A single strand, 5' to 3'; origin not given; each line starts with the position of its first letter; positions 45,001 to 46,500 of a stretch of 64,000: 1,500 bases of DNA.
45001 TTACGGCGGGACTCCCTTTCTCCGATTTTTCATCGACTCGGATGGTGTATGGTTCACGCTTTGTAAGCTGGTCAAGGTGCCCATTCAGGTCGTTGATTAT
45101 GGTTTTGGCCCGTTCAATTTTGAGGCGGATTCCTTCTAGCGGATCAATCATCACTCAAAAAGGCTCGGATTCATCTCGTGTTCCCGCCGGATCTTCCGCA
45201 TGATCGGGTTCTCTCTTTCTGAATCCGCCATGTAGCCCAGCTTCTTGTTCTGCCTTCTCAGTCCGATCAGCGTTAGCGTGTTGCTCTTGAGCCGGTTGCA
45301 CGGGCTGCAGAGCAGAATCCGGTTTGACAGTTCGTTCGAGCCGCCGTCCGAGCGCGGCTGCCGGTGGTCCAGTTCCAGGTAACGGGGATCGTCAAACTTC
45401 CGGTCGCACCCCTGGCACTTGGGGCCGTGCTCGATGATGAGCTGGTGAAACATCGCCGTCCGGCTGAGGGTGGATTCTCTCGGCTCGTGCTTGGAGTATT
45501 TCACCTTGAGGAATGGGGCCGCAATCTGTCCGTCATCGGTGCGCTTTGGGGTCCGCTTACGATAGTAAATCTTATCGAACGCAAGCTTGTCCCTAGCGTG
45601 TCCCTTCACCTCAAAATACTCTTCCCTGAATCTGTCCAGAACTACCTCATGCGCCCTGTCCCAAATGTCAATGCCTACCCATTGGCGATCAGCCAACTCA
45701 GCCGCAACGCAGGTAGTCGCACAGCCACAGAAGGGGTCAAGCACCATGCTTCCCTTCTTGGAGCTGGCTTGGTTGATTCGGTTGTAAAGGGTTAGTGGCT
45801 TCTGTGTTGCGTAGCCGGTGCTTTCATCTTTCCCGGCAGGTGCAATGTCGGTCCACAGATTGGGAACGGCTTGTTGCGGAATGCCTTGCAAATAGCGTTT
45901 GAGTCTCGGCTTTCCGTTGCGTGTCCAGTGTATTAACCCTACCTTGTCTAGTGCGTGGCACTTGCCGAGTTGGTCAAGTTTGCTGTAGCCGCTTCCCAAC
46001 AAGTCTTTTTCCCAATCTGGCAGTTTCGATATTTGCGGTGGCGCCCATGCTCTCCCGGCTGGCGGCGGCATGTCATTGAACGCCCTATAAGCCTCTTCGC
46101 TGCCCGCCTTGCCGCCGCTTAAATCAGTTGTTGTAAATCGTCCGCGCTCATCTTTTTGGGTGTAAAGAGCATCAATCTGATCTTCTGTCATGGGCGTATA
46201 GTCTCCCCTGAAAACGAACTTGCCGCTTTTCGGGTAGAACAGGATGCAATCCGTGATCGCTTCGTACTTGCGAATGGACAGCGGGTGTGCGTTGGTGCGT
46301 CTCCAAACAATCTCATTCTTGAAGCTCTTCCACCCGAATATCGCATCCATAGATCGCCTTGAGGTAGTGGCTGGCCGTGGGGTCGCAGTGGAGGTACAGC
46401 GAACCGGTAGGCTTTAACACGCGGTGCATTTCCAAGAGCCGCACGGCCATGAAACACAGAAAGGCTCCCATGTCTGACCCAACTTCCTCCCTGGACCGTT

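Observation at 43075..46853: IS1595-family transposon unit carrying a methyltransferase-HNH fusion and an unknown gene as passengers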

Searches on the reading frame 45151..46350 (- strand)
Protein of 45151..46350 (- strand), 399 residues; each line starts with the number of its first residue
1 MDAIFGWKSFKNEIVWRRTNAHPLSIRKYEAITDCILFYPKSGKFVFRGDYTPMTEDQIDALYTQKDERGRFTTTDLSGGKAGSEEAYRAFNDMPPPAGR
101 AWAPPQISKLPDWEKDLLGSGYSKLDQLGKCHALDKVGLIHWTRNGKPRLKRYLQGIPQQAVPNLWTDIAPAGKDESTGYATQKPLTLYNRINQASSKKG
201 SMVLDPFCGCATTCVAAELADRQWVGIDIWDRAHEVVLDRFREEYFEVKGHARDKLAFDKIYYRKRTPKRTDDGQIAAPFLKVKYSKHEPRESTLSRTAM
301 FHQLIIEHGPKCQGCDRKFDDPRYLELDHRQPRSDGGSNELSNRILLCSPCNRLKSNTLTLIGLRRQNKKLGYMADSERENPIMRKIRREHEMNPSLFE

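Call 4: search_protein_families(library=pfam, proteins=[window:45151-46350:-], max_evalue=0.01)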
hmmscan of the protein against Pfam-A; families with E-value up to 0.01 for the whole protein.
window:45151-46350:- (399 aa): 5 families
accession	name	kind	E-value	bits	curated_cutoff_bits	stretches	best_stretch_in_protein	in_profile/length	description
PF01555.25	N6_N4_Mtase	-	1.1e-21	78.2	26.7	1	2-235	66-217/221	DNA methylase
PF01844.29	HNH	-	2.7e-12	47.1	21.4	1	312-357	1-46/47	HNH endonuclease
PF14279.12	HNH_5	-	1.5e-05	25.3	27.5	1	312-358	1-46/56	HNH endonuclease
PF13395.12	HNH_4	-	0.00019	21.8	22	1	323-359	16-52/54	HNH endonuclease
PF02945.21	Endonuclease_7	-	0.0026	18.1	23.6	1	303-354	17-62/82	Recombination endonuclease VII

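Call 5: search_protein_families(library=padloc, proteins=[window:45151-46350:-], max_evalue=0.01)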
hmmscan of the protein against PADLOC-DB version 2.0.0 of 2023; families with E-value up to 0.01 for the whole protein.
window:45151-46350:- (399 aa): 61 families (the best 25 are shown)
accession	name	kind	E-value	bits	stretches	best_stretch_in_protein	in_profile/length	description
PDLC03354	MTase_II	-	4.1e-40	136.1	1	1-248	166-389/425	Type II methyltransferase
PDLC03371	MTase_II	-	6.6e-22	76.3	1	163-243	173-254/260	Type II methyltransferase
PDLC03339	MTase_II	-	2.2e-21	74.1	1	143-241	175-271/399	Type II methyltransferase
PDLC03300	MTase_II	-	5.5e-21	72.9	2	165-244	200-279/302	Type II methyltransferase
PDLC03638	MTase_III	-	2.4e-19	67.1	1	1-257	468-693/816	Type III methyltransferase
PDLC03644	MTase_III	-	2.8e-18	64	1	1-242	146-394/542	Type III methyltransferase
PDLC03299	MTase_II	-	8.4e-15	53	1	172-247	188-265/296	Type II methyltransferase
PDLC03320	MTase_II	-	2.9e-14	50.9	1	176-242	209-275/289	Type II methyltransferase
PDLC03387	MTase_II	-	1.9e-13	48.2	1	184-244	218-278/289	Type II methyltransferase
PDLC03636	MTase_III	-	2.9e-13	47.5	1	175-241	339-405/575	Type III methyltransferase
PDLC03216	MTase_II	-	1.2e-11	42.3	1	180-242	194-256/364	Type II methyltransferase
PDLC03238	MTase_II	-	3.2e-11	40.9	1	162-246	285-368/428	Type II methyltransferase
PDLC03353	MTase_II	-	4.9e-11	40.6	1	163-241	173-250/260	Type II methyltransferase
PDLC03738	oMTase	-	9.3e-11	39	1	180-232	204-256/376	orphan methyltransferase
PDLC03633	MTase_III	-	2.2e-10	37.9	1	175-259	287-371/616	Type III methyltransferase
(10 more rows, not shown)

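Call 18: find_homologous_proteins(query=window:45151-46350:-)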
Query window:45151-46350:- (399 aa): 3686 proteins with E <= 0.001 among 5982 candidates; the best 120 are listed.
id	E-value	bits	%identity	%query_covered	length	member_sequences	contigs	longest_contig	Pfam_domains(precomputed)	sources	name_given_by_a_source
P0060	6.7e-272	920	97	100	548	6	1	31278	PF01844.30,PF01555.25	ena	-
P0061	2.4e-223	760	80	100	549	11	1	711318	PF01844.30,PF01555.25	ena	-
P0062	1.5e-142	494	57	94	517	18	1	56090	PF01844.30,PF14279.13,PF01555.25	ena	-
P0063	6.8e-142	492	57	94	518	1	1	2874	PF01844.30,PF14279.13,PF01555.25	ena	-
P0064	4.1e-140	486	55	100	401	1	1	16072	PF01844.30,PF01555.25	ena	-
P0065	3.3e-132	460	55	94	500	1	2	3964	PF01844.30,PF14279.13,PF01555.25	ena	-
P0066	2.6e-125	437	52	94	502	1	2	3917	PF01844.30,PF14279.13,PF01555.25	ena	-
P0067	3.6e-124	433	53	94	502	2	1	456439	PF01844.30,PF01555.25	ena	-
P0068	8.4e-122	425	68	67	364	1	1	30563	PF01844.30,PF01555.25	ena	-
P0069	2.3e-121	424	50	95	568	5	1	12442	PF01844.30,PF14279.13,PF01555.25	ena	-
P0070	5.9e-119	416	50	96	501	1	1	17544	PF01844.30,PF01555.25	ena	-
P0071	3.1e-114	401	50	100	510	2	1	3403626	PF01844.30,PF01555.25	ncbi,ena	-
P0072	5.1e-112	393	72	59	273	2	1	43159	PF01844.30,PF01555.25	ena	-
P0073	9.4e-111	389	51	94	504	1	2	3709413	PF01844.30,PF01555.25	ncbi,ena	-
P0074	3.5e-110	387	50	100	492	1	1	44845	PF01844.30,PF01555.25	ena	-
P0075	2.0e-108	381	50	89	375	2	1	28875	PF01844.30,PF14279.13,PF01555.25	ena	-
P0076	1.0e-107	379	49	94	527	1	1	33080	PF01844.30,PF01555.25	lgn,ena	-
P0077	4.8e-107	377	49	98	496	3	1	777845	PF01844.30,PF14279.13,PF01555.25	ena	-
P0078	5.8e-107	377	50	94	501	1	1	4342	PF01844.30,PF01555.25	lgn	-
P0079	1.5e-106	375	49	89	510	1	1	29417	PF01844.30,PF02945.22,PF14279.13,PF01555.25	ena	-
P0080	2.7e-105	371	48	94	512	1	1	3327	PF01844.30,PF01555.25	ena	-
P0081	4.7e-105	370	48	98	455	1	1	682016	PF13395.13,PF01844.30,PF01555.25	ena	-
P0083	2.7e-104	368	49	96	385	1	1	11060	PF01844.30,PF01555.25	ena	-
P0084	3.1e-104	368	52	89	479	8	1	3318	PF01844.30,PF02945.22,PF14279.13,PF01555.25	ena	-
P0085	4.3e-104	367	50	89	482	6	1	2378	PF01844.30,PF14279.13,PF01555.25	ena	-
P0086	3.0e-103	364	49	94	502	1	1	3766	PF01844.30,PF02945.22,PF01555.25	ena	-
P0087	4.7e-103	364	48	94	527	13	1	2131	PF01844.30,PF01555.25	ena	-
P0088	7.5e-103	363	48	94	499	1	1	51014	PF01844.30,PF14279.13,PF01555.25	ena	-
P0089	9.6e-103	363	48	94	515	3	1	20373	PF01844.30,PF01555.25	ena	-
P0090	9.6e-103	363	47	100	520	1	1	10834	PF01844.30,PF01555.25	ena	-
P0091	2.0e-102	362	64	61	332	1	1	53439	PF01844.30,PF01555.25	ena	-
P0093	5.2e-102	360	60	68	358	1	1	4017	PF01844.30,PF01555.25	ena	-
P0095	5.4e-102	360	47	92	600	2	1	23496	PF01844.30,PF14279.13,PF01555.25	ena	-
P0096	7.6e-102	360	45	100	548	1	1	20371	PF01844.30,PF01555.25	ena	-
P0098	3.1e-101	358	46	94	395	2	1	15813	PF01844.30,PF01555.25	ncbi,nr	ncbi:MAG: hypothetical protein F4160_13790, partial [Rhodospirillaceae bacterium]|nr:hypothetical pr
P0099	1.4e-100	356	47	89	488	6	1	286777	PF01844.30,PF14279.13,PF01555.25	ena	-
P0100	4.5e-100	354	50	89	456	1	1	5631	PF01844.30,PF14279.13,PF01555.25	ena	-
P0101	5.0e-100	354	46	100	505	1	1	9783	PF01844.30,PF01555.25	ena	-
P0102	6.5e-100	353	60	56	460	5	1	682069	PF01844.30,PF01555.25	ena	-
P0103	6.6e-100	353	47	94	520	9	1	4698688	PF01844.30,PF01555.25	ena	-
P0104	6.8e-100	353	47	94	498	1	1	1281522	PF01844.30,PF01555.25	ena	-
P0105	9.2e-100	353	49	94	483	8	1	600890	PF01844.30,PF01555.25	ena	-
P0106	1.9e-99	352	48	94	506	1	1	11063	PF01844.30,PF01555.25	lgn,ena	-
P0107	2.1e-99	352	47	94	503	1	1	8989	PF01844.30,PF01555.25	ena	-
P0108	4.0e-99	351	48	94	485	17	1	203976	PF01844.30,PF01555.25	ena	-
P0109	5.0e-99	350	49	100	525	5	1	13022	PF01844.30,PF01555.25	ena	-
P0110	7.7e-99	350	48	94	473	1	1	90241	PF01844.30,PF01555.25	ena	-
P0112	4.7e-98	347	45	94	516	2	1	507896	PF01844.30,PF01555.25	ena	-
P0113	8.4e-98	346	48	89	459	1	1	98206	PF01844.30,PF14279.13,PF01555.25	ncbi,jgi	-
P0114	1.0e-97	346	67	56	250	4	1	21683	PF01844.30,PF01555.25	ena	-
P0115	3.8e-97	344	48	94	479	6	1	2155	PF01844.30,PF01555.25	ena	-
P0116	1.8e-96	342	45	94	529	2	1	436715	PF01844.30,PF01555.25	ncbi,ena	-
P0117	2.2e-96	342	48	100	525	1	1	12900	PF01844.30,PF01555.25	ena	-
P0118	3.6e-96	341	46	97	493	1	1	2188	PF01844.30,PF14279.13,PF01555.25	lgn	-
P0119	3.9e-96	341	45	100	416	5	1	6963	PF01844.30,PF01555.25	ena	-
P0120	5.2e-96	341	47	94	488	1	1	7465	PF01844.30,PF01555.25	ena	-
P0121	5.4e-96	340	45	100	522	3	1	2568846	PF01844.30,PF01555.25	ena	-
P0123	9.8e-96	340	46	94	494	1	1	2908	PF01844.30,PF01555.25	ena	-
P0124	1.1e-95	339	47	94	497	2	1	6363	PF01844.30,PF01555.25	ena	-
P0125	1.3e-95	339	46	94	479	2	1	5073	PF01844.30,PF01555.25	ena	-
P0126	2.3e-95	338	44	94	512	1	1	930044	PF01844.30,PF14279.13,PF01555.25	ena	-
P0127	2.6e-95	338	47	94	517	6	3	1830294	PF01844.30,PF01555.25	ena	-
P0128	3.1e-95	338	48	94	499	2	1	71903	PF01844.30,PF01555.25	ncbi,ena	-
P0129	5.9e-95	337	46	94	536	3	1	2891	PF01844.30,PF01555.25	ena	-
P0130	8.3e-95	337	47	94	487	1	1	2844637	PF01844.30,PF01555.25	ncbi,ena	-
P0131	9.5e-95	336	47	94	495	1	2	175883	PF01844.30,PF01555.25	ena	-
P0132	1.0e-94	336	45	94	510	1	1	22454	PF01844.30,PF01555.25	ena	-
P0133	1.0e-94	336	47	94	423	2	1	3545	PF01844.30,PF01555.25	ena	-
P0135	1.3e-94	336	46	94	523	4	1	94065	PF01844.30,PF01555.25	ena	-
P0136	1.4e-94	336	47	93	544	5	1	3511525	PF01844.30,PF01555.25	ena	-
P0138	2.3e-94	335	47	89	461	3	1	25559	PF01844.30,PF14279.13,PF01555.25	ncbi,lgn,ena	-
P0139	2.7e-94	335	44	100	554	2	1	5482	PF01844.30,PF01555.25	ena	-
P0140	3.0e-94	335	45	94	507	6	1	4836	PF01844.30,PF01555.25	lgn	-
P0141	4.9e-94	334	47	94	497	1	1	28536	PF01844.30,PF01555.25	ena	-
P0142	6.3e-94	334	48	94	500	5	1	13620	PF01844.30,PF02945.22,PF14279.13,PF01555.25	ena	-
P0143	6.8e-94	334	46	94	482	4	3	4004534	PF01844.30,PF01555.25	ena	-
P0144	8.0e-94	333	49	87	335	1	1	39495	PF01844.30,PF14279.13,PF01555.25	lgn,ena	-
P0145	8.5e-94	333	58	64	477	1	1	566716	PF01844.30,PF01555.25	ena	-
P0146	8.8e-94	333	46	94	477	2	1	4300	PF01844.30,PF01555.25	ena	-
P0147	1.1e-93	333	47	94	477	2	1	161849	PF01844.30,PF01555.25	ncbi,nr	ncbi:MAG: DNA methyltransferase [Chloroflexota bacterium]|nr:DNA methyltransferase [Chloroflexota ba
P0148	1.3e-93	333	46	94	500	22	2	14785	PF01844.30,PF01555.25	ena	-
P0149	1.5e-93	332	45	100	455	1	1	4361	PF01844.30,PF01555.25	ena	-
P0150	1.6e-93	332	47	94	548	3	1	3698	PF01844.30,PF01555.25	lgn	-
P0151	1.6e-93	332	46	94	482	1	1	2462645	PF01844.30,PF14279.13,PF01555.25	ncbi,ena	-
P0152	3.0e-93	331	46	94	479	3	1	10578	PF01844.30,PF01555.25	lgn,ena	-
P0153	3.3e-93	331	43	100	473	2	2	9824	PF01844.30,PF01555.25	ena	-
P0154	6.3e-93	330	55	61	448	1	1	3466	PF01844.30,PF01555.25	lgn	-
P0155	6.6e-93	330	44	99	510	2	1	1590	PF01844.30,PF01555.25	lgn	-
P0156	6.6e-93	330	46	94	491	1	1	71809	PF01844.30,PF01555.25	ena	-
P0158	1.3e-92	329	43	100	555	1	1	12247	PF01844.30,PF01555.25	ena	-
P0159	1.3e-92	329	44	94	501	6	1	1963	PF01844.30,PF01555.25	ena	-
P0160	1.7e-92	329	46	94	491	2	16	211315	PF01844.30,PF01555.25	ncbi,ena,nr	ncbi:MAG: DNA methyltransferase [Chloroflexi bacterium]|nr:DNA methyltransferase [Chloroflexota bact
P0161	2.1e-92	329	45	94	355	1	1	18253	PF01844.30,PF01555.25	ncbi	-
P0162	2.2e-92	329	46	94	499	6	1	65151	PF01844.30,PF01555.25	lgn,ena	-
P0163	2.4e-92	328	45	97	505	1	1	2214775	PF01844.30,PF01555.25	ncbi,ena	-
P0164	2.6e-92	328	45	94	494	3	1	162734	PF01844.30,PF01555.25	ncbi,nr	ncbi:MAG: DNA methyltransferase [Chloroflexi bacterium]|nr:DNA methyltransferase [Chloroflexota bact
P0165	3.0e-92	328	47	94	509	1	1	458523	PF01844.30,PF14279.13,PF01555.25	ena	-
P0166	6.2e-92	327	46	94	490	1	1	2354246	PF01844.30,PF01555.25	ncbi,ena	-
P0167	7.1e-92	327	46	94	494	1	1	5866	PF01844.30,PF14279.13,PF01555.25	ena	-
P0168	8.4e-92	327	45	94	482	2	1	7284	PF01844.30,PF01555.25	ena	-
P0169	1.1e-91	326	46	94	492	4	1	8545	PF01844.30,PF01555.25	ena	-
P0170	1.1e-91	326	47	94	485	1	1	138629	PF01844.30,PF01555.25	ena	-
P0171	1.3e-91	326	46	94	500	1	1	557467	PF01844.30,PF01555.25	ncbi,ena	-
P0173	1.6e-91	326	46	94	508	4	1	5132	PF01844.30,PF01555.25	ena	-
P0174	1.8e-91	326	46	94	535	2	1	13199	PF01844.30,PF02945.22,PF14279.13,PF01555.25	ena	-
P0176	2.2e-91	325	48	94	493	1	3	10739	PF01844.30,PF01555.25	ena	-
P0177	2.6e-91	325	46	94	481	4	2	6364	PF01844.30,PF01555.25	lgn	-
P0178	2.8e-91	325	44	94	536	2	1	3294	PF01844.30,PF01555.25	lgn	-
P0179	3.1e-91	325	46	94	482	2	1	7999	PF01844.30,PF01555.25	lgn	-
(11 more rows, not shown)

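Call 19: find_encoding_contigs(protein=P0060, flank=8000, max_places=4)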
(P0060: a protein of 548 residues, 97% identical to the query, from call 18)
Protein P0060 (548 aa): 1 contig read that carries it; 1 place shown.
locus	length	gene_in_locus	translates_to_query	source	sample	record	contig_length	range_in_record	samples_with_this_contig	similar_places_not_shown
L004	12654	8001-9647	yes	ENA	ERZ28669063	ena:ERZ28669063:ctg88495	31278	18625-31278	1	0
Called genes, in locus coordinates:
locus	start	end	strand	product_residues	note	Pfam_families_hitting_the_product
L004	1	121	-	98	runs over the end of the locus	-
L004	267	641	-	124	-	-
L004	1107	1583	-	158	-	PF00239:Resolvase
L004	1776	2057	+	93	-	PF01526:DDE_Tnp_Tn3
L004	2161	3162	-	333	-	PF13365:Trypsin_2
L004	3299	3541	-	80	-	-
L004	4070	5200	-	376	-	PF04326:SLFN_AlbA_2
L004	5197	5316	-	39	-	-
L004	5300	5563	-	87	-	-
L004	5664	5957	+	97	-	PF13384:HTH_23 (weak), PF13551:HTH_29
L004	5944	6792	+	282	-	PF13358:DDE_3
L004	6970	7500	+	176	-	PF12796:Ank_2, PF00023:Ank (weak), PF13606:Ank_3 (faint), PF13637:Ank_4 (weak)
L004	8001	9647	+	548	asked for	PF01555:N6_N4_Mtase, PF01844:HNH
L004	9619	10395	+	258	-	-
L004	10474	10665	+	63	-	-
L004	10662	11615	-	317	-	PF12760:Zn_ribbon_IS1595, PF12762:DDE_Tnp_IS1595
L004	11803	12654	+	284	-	?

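Call 20: find_encoding_contigs(protein=P0061, flank=8000, max_places=4)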
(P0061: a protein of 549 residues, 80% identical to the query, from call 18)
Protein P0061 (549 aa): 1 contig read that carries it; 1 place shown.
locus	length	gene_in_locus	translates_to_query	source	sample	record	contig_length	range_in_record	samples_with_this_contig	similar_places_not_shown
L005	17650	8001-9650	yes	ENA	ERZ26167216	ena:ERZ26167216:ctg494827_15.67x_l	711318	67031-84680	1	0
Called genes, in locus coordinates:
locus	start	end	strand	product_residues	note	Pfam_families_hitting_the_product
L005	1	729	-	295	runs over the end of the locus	PF13442:Cytochrome_CBB3, PF13577:SnoaL_4 (weak), PF12680:SnoaL_2, PF14534:DUF4440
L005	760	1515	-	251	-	PF00497:SBP_bac_3 (weak)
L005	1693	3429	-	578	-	PF01011:PQQ, PF13570:Beta-prop_ACSF4 (faint), PF13360:PQQ_2, PF01011:PQQ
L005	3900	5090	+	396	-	PF08240:ADH_N, PF00107:ADH_zinc_N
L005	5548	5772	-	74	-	-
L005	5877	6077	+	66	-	PF00072:Response_reg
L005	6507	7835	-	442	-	PF05598:DUF772 (weak), PF01609:DDE_Tnp_1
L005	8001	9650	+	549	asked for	PF01555:N6_N4_Mtase, PF01844:HNH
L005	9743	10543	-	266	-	-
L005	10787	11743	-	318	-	PF12760:Zn_ribbon_IS1595, PF12762:DDE_Tnp_IS1595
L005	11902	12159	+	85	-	-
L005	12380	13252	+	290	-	-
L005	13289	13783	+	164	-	-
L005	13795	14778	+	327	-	PF00665:rve, PF13683:rve_3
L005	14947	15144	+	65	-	PF07689:KaiB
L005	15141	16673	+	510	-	PF00154:RecA_N (faint), PF03796:DnaB_C (faint), PF06745:ATPase, PF13481:AAA_25 (weak), PF23442:DUF7125 (faint), PF14417:MEDS (faint), PF06745:ATPase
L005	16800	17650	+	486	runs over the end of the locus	PF00072:Response_reg, PF00989:PAS (weak), PF08448:PAS_4 (faint), PF00512:HisKA, PF02518:HATPase_c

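Call 33: search_protein_families(library=ncbifam, proteins=[P0060, L004:9619-10395:+], max_evalue=0.01)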
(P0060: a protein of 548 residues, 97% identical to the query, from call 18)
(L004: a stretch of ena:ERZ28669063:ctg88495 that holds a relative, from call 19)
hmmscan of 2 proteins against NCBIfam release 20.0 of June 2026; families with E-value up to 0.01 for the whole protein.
P0060 (548 aa): 5 families
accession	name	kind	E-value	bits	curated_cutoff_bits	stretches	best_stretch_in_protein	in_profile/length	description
NF008572.0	PRK11524.1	equivalog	1.1e-23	83.7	292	2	324-391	190-257/294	adenine-specific DNA-methyltransferase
NF050803.1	DnaMtaseCcrMCaul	equivalog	1.1e-18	67.3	830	1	325-392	182-249/350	adenine-specific DNA-methyltransferase CcrM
NF010253.0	PRK13699.1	subfamily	2e-12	47.3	244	1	318-390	133-205/226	DNA methyltransferase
NF040563.1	guided_IscB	equivalog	1e-09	38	175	1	451-515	185-246/314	RNA-guided endonuclease IscB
TIGR01865.2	cas_Csn1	equivalog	0.0068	14.7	100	1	464-523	585-641/1070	type II CRISPR RNA-guided endonuclease Cas9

L004:9619-10395:+ (258 aa): 0 families

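Call 57: find_encoding_contigs(protein=P0071, flank=6000, max_places=3)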
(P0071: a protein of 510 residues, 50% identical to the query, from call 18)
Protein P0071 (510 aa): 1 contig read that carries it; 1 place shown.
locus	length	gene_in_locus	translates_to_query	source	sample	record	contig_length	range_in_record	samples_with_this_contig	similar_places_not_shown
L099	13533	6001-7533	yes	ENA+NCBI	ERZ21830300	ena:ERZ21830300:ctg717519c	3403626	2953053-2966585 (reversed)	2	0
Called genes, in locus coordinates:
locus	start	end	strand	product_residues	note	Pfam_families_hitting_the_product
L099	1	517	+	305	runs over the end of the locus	PF02653:BPD_transp_2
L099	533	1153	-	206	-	PF09347:DUF1989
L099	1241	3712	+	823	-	PF00070:Pyr_redox (faint), PF01266:DAO, PF07992:Pyr_redox_2 (faint), PF16350:FAO_M, PF01571:GCV_T, PF08669:GCV_T_C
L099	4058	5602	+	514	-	PF08666:SAF, PF04295:GD_AH_second, PF20629:GD_AH_C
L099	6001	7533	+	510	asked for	PF01555:N6_N4_Mtase, PF01844:HNH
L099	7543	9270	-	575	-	PF00920:ILVD_EDD_N, PF24877:ILV_EDD_C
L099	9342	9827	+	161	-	-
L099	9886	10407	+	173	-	-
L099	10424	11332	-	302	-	PF02668:TauD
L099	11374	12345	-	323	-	PF04055:Radical_SAM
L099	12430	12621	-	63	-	-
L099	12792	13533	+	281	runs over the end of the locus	PF27522:YDMC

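Call 58: find_encoding_contigs(protein=P0062, flank=6000, max_places=3)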
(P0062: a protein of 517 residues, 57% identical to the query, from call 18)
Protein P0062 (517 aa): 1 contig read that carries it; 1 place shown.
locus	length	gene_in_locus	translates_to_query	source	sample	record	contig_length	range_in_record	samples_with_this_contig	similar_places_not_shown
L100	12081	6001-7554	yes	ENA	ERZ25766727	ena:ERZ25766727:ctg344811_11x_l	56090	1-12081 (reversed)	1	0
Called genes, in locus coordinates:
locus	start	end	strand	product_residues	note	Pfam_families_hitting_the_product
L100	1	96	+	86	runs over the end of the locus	PF02796:HTH_7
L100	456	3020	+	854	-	PF13289:SIR2_2, PF25199:nSTAND_NTPase5, PF13428:TPR_14 (faint), PF14559:TPR_19 (faint)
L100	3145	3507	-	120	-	PF00665:rve (weak)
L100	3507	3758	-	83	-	-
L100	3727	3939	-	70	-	-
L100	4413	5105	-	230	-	PF01381:HTH_3 (weak)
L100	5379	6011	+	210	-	-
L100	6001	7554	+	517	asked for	PF01555:N6_N4_Mtase, PF01844:HNH, PF14279:HNH_5 (weak)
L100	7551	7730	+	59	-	-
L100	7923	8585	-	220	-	PF12760:Zn_ribbon_IS1595, PF12762:DDE_Tnp_IS1595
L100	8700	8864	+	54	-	-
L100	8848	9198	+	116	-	-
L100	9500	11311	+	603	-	PF00005:ABC_tran (faint), PF02463:SMC_N, PF13175:AAA_15, PF13304:AAA_21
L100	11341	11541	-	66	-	PF00239:Resolvase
